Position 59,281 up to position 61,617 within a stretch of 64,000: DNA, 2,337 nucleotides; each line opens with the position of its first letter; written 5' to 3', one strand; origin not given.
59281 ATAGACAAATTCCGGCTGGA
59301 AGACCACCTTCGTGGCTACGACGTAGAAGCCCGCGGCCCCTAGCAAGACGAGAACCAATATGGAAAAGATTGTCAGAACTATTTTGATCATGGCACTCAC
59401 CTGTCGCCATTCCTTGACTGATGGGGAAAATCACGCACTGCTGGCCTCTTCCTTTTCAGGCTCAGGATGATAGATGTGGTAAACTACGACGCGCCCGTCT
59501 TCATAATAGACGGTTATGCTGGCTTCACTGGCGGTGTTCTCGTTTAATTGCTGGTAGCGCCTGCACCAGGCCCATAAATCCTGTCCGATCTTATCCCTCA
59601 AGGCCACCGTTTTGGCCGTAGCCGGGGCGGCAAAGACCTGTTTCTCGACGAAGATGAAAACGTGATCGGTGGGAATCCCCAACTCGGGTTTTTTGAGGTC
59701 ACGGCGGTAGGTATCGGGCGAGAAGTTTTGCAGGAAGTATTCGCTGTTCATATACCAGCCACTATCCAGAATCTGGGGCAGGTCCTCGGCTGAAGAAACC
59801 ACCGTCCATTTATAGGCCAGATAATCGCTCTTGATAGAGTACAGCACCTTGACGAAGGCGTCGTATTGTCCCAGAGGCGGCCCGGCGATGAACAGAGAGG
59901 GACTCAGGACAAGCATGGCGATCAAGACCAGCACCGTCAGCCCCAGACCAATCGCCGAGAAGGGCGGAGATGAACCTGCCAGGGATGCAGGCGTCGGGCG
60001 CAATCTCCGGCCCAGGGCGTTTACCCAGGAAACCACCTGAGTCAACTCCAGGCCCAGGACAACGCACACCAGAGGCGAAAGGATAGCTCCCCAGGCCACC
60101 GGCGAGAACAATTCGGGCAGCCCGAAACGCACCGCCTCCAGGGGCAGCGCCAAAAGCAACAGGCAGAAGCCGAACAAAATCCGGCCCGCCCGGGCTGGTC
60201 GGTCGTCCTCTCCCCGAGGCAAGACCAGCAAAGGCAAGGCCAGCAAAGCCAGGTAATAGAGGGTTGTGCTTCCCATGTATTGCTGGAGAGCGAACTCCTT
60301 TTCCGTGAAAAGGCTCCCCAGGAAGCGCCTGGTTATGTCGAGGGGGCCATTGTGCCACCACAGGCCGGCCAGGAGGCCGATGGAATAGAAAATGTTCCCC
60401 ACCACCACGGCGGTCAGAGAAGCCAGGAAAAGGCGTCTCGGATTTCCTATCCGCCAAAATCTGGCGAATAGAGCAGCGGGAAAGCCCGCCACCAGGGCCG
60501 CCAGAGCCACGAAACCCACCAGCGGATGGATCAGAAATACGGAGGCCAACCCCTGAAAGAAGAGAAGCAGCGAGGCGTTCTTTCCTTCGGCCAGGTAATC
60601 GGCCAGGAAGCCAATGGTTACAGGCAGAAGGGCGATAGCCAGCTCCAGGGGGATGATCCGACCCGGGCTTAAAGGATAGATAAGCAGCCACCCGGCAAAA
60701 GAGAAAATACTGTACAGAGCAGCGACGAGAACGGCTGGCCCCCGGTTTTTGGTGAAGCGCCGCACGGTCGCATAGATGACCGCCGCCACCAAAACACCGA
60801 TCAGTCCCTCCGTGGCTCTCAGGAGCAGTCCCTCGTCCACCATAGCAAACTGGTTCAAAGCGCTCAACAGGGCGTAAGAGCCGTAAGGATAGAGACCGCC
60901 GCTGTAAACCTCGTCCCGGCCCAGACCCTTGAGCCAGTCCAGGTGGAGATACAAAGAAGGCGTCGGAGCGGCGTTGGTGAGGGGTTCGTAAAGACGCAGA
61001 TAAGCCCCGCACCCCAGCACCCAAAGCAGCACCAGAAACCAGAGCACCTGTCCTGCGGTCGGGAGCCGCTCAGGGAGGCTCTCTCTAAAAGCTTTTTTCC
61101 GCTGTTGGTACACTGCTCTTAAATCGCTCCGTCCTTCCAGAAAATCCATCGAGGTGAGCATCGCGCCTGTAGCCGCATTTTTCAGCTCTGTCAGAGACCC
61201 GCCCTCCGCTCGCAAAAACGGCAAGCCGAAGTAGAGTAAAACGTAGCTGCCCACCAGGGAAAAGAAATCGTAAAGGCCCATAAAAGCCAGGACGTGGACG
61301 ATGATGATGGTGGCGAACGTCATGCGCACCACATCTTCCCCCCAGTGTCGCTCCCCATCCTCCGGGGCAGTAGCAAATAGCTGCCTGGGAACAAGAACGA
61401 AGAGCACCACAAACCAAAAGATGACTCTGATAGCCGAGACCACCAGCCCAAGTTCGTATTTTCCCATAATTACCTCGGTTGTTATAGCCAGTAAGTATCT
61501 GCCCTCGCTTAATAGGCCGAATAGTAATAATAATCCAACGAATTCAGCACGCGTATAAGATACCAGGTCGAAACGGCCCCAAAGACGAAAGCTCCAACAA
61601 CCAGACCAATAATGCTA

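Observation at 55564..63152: Tandem DUF2194-like paralogs plus two large polytopic membrane proteins: possible exopolysaccharide modification/export locus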

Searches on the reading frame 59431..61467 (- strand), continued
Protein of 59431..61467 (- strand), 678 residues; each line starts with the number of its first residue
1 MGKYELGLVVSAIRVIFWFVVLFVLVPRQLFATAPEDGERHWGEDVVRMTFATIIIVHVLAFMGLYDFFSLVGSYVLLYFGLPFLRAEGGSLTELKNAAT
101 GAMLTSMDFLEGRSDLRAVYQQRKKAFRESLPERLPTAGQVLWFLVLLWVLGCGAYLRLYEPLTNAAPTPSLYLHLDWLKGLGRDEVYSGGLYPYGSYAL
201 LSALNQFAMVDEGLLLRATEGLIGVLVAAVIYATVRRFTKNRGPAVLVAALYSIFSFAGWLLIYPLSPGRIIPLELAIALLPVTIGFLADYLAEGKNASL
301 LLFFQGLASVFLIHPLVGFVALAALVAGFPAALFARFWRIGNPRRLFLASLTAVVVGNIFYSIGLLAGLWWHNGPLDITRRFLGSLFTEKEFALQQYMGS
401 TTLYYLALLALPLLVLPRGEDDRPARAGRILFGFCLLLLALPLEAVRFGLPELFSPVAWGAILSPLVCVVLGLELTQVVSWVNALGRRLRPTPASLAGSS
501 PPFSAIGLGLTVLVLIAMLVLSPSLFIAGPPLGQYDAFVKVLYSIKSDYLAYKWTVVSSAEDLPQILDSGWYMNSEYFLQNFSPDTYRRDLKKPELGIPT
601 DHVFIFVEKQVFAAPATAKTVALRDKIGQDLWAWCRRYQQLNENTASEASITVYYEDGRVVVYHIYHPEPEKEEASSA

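Call 59: search_protein_families(library=ncbifam, proteins=[L002:3924-5141:+, L002:5691-7253:+, L002:782-2611:+, L002:2641-2979:+, L002:2998-3336:+, L002:3448-3915:+, L002:5226-5621:+, L002:7254-7634:-, L002:7631-8044:-], max_evalue=0.001)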
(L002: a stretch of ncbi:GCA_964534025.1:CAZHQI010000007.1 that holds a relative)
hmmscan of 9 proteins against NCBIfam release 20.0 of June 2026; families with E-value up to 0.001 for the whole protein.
L002:3924-5141:+ (405 aa): 33 families (the best 25 are shown)
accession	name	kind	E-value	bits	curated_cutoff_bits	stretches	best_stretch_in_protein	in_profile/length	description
NF038011.1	PelF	equivalog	1.5e-102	344.2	100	2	84-401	170-489/489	GT4 family glycosyltransferase PelF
TIGR03088.1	stp2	hypoth_equivalog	8.1e-26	90.9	409.05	1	187-405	154-374/374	TIGR03088 family PEP-CTERM/XrtA system glycosyltransferase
NF041876.1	EPS_EpsE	equivalog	5.7e-24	85.1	400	1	189-392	182-384/389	exopolysaccharide biosynthesis GT4 family glycosyltransferase EpsE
TIGR04157.1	glyco_rSAM_CFB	subfamily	1.5e-19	70.3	400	1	166-401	165-406/406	TIGR04157 family glycosyltransferase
TIGR04063.1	stp3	hypoth_equivalog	7.6e-18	64.6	442.05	1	161-403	148-394/397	TIGR04063 family PEP-CTERM/XrtA system glycosyltransferase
NF038229.1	Glyco4_Geo_Pelo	equivalog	5.4e-17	61.8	400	1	167-403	106-335/338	GPMC system family 4 glycosyltransferase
TIGR03999.1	thiol_BshA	equivalog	7.1e-17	61.4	273.7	1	192-404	166-373/375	N-acetyl-alpha-D-glucosaminyl L-malate synthase BshA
TIGR03449.1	mycothiol_MshA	equivalog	2.9e-15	56.1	462.5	1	172-401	166-400/406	D-inositol-3-phosphate glycosyltransferase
TIGR02149.1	glgA_Coryne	subfamily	1.7e-13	50.5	302.4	1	168-402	142-388/391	glycogen synthase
NF041010.1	glycosy_Agl16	equivalog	2.6e-13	49.6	575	1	160-328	123-286/352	glycosylation protein Agl16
NF038255.1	exopoly_VpsD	equivalog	3.8e-13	49.1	300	1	170-403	156-378/381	VpsD family glycosyltransferase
TIGR04047.1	MSMEG_0565_glyc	hypoth_equivalog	5.8e-12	45.4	259.85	1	160-387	128-358/373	MSMEG_0565 family glycosyltransferase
NF047684.1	TeichurnBiosyTuaC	equivalog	6.2e-11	41.8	550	1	169-402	163-387/391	teichuronic acid biosynthesis protein TuaC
NF053787.1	GlcN_PG_synth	equivalog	7.2e-10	38.2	480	1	167-402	140-357/361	N-acetylglucosaminyl phosphatidylglycerol synthase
NF011726.0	PRK15179.1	equivalog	6.3e-09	34.7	733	1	220-378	519-672/694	Vi polysaccharide biosynthesis protein TviE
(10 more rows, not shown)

L002:5691-7253:+ (520 aa): 32 families (the best 25 are shown)
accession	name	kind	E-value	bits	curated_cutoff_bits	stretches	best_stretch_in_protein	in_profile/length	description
NF038011.1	PelF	equivalog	1.5e-54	185.8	100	1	11-490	5-488/489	GT4 family glycosyltransferase PelF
TIGR03088.1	stp2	hypoth_equivalog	7e-30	104.3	409.05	1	285-492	154-371/374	TIGR03088 family PEP-CTERM/XrtA system glycosyltransferase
NF041876.1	EPS_EpsE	equivalog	8.4e-25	87.8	400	1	289-484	184-386/389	exopolysaccharide biosynthesis GT4 family glycosyltransferase EpsE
TIGR03999.1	thiol_BshA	equivalog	2.4e-23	82.7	273.7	1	289-493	165-372/375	N-acetyl-alpha-D-glucosaminyl L-malate synthase BshA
TIGR03449.1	mycothiol_MshA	equivalog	8e-16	57.9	462.5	1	284-493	181-402/406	D-inositol-3-phosphate glycosyltransferase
NF038229.1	Glyco4_Geo_Pelo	equivalog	1.5e-15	57.1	400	1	290-493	132-335/338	GPMC system family 4 glycosyltransferase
NF047880.1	glyco_SdgA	exception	2.8e-15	55.9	800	1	319-470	317-467/488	serine-aspartate repeat adhesin O-glycosyltransferase SdgA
NF050063.1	ProtGlycPglJ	equivalog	6.1e-15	55.3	500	1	259-476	135-349/363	N-acetylgalactosamine-N,N'-diacetylbacillosaminyl-diphospho-undecaprenol 4-alpha-N-acetylgalactosaminyltransferase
TIGR02149.1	glgA_Coryne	subfamily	1.3e-14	54.1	302.4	1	181-485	67-381/391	glycogen synthase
NF053787.1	GlcN_PG_synth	equivalog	5.5e-14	51.8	480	1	402-493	268-358/361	N-acetylglucosaminyl phosphatidylglycerol synthase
TIGR04063.1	stp3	hypoth_equivalog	2.1e-12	46.6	442.05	1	200-493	94-394/397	TIGR04063 family PEP-CTERM/XrtA system glycosyltransferase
TIGR04047.1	MSMEG_0565_glyc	hypoth_equivalog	1.3e-11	44.2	259.85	1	316-492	192-372/373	MSMEG_0565 family glycosyltransferase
TIGR04157.1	glyco_rSAM_CFB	subfamily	1.9e-11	43.6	400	1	282-482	184-397/406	TIGR04157 family glycosyltransferase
NF038255.1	exopoly_VpsD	equivalog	4.6e-11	42.2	300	1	283-439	169-329/381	VpsD family glycosyltransferase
NF047684.1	TeichurnBiosyTuaC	equivalog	5.2e-11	42.1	550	1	395-493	289-388/391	teichuronic acid biosynthesis protein TuaC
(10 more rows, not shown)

L002:782-2611:+ (609 aa): 2 families
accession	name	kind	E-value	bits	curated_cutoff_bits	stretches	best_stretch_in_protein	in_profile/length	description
NF053512.1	nitric_RR_NosR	exception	3.1e-24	85.8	400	1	363-545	169-361/422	response regulator c-di-GMP phosphodiesterase, NosR family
TIGR00277.1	HDIG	domain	1.8e-06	27.8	27.6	1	384-467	3-83/84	HDIG domain-containing metalloprotein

L002:2641-2979:+ (112 aa): 6 families
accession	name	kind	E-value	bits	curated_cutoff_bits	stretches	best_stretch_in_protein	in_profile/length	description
TIGR00377.1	ant_ant_sig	superfamily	1.4e-25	89.2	53.45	1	1-106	1-108/108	anti-sigma factor antagonist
TIGR02886.1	spore_II_AA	equivalog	5.9e-16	58.4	114.75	1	8-106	4-104/106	anti-sigma F factor antagonist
NF033618.0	mlaB_1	equivalog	9.8e-06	25.9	90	1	12-91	8-85/94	lipid asymmetry maintenance protein MlaB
NF045506.1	antisigant_RssC_Pseudo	equivalog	1.5e-05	24.8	250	1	4-104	5-108/159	anti-sigma factor antagonist RssC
NF047705.1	slr1659_superfam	superfamily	2.2e-05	24.7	100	1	4-70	7-78/111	slr1659 superfamily regulator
NF002134.0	PRK00971.1-4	equivalog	2.3e-05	23.3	557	1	6-89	322-405/429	glutaminase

L002:2998-3336:+ (112 aa): 5 families
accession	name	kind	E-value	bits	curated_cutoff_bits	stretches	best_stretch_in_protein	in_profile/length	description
TIGR00377.1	ant_ant_sig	superfamily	5.1e-25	87.5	53.45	1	1-103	3-106/108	anti-sigma factor antagonist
TIGR02886.1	spore_II_AA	equivalog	9.7e-20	70.5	114.75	1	4-106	2-105/106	anti-sigma F factor antagonist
NF047705.1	slr1659_superfam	superfamily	3.5e-05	24.1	100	1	12-65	17-73/111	slr1659 superfamily regulator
NF033618.0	mlaB_1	equivalog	0.0003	21.2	90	1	6-94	6-89/94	lipid asymmetry maintenance protein MlaB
NF008660.1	PRK11660.1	equivalog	0.00094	17.7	614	1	6-94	460-546/572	C4-dicarboxylic acid transporter DauA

L002:3448-3915:+ (155 aa): 5 families
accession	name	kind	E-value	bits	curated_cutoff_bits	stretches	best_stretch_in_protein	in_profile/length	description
NF003144.0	PRK04069.1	equivalog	4.4e-22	78.2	145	1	30-152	13-141/161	anti-sigma B factor RsbW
TIGR01924.1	rsbW_low_gc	equivalog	4.6e-19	68.4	155.05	1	39-140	22-131/159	anti-sigma B factor RsbW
TIGR01925.2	spIIAB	equivalog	2.6e-17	63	135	1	26-153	4-135/137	anti-sigma F factor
NF041045.1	RsbA_anti_sig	subfamily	1.7e-15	57.1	210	1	33-148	188-298/303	anti-sigma factor RsbA family regulatory protein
NF047322.1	HK_morpho_MacS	equivalog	0.00047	19.4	300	1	16-112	239-325/367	MacS family sensor histidine kinase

L002:5226-5621:+ (131 aa): 0 families

L002:7254-7634:- (126 aa): 1 family
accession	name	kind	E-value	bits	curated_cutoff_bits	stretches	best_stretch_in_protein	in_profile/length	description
TIGR03698.1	clan_AA_DTGF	subfamily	8.2e-10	39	57.35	1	15-113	2-100/107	clan AA aspartic protease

L002:7631-8044:- (137 aa): 0 families

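Call 60: fold_search(model_id=the predicted structure, library=pdb)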
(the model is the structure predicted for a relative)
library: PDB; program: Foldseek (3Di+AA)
matches with E <= 10: 455; with E <= 0.001: 13
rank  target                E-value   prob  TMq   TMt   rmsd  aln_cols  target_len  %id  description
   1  7oci_F                1.7e-06  1.00  0.38  0.40  13.4       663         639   12  Cryo-EM structure of yeast Ost6p containing oligosaccharyltransferase complex (released 2022-02-16)
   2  8age_A                7.0e-06  1.00  0.39  0.41  14.0       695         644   12  Structure of yeast oligosaccharylransferase complex with acceptor peptide bound (released 2022-12-07)
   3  7zli_A                1.0e-05  1.00  0.30  0.30  13.6       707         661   12  Cryo-EM structure of C-mannosyltransferase CeDPY19, in complex with Dol25-P-Man and bound to CMT2-Fab and anti-Fab nan (released 2023-01-11)
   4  6ftg_5                1.1e-05  1.00  0.37  0.39  14.3       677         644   12  Subtomogram average of OST-containing ribosome-translocon complexes from canine rough microsomal membranes (released 2018-03-21)
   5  9n9j_I                1.3e-05  1.00  0.37  0.36  14.4       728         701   12  Structure of a GRP94 folding intermediate engaged with a CCDC134- and FKBP11-bound secretory translocon (released 2025-11-19)
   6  8agb_A                1.3e-05  1.00  0.39  0.41  13.6       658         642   13  Structure of yeast oligosaccharylransferase complex with lipid-linked oligosaccharide bound (released 2022-12-07)
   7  8b6l_I                1.7e-05  1.00  0.38  0.38  11.7       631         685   13  Subtomogram average of the human Sec61-TRAP-OSTA-translocon (released 2022-12-07)
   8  6s7t_A                2.1e-05  1.00  0.31  0.30  13.9       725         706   11  Cryo-EM structure of human oligosaccharyltransferase complex OST-B (released 2019-12-18)
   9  6s7o_A                2.5e-05  1.00  0.39  0.40  12.3       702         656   12  Cryo-EM structure of human oligosaccharyltransferase complex OST-A (released 2019-12-18)
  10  7zlg_A                3.4e-05  1.00  0.30  0.30  13.6       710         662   13  Cryo-EM structure of C-mannosyltransferase CeDPY19, in complex with acceptor peptide and bound to CMT2-Fab and anti-Fa (released 2023-01-11)
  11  3rce_A                1.1e-04  1.00  0.39  0.39  14.8       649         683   12  Bacterial oligosaccharyltransferase PglB (released 2011-06-15)
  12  5gmy_A                1.3e-04  1.00  0.33  0.28  15.6       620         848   14  Crystal structure of the Archaeoglobus fulgidus oligosaccharyltransferase (O29867_ARCFU) tethered with an acceptor pep (released 2017-02-01)
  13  8if8_B                2.7e-04  1.00  0.37  0.39  15.2       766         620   14  Arabinosyltransferase AftA (released 2023-05-31)
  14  6rw3_A                1.5e-01  0.13  0.09  0.13  24.3       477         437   11  The molecular basis for sugar import in malaria parasites. (released 2020-01-29)
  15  8ipr_C                1.7e-01  0.10  0.09  0.11  29.4       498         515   14  Cryo-EM structure of heme transporter CydDC from Mycobacterium smegmatis in the outward facing ATP bound state (released 2023-06-14)
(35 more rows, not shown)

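Call 70: search_protein_families(library=pfam, proteins=[P0011, P0013, P0017, P0045, P0027], max_evalue=0.001)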
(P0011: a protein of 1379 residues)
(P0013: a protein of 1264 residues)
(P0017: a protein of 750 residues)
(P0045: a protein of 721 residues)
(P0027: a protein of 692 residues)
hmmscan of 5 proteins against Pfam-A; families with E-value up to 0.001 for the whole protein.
P0011 (1379 aa): 2 families
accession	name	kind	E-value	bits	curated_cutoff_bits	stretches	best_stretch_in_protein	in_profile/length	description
PF13437.12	HlyD_3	-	2.7e-08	34.9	22.2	1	1193-1268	2-76/106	HlyD family secretion protein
PF13533.13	Biotin_lipoyl_2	-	3.3e-05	24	29.8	1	784-812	4-32/32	Biotin-lipoyl like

P0013 (1264 aa): 3 families
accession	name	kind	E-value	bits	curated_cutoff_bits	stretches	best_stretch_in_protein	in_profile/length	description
PF13437.12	HlyD_3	-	9.8e-08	33.1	22.2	1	1080-1162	2-83/106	HlyD family secretion protein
PF13533.13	Biotin_lipoyl_2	-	4.3e-06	26.9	29.8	1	669-699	2-32/32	Biotin-lipoyl like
PF16576.10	HlyD_D23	-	6.6e-06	26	30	1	1011-1163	60-192/214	Barrel-sandwich domain of CusB or HlyD membrane-fusion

P0017 (750 aa): 0 families

P0045 (721 aa): 0 families

P0027 (692 aa): 0 families

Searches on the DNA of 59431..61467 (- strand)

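Call 68: search_rna_families(sources=[L002], threshold=evalue, max_evalue=0.1)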
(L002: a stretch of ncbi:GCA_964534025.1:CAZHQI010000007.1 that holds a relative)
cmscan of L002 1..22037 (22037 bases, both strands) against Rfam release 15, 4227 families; matches with E-value up to 0.1: 0.
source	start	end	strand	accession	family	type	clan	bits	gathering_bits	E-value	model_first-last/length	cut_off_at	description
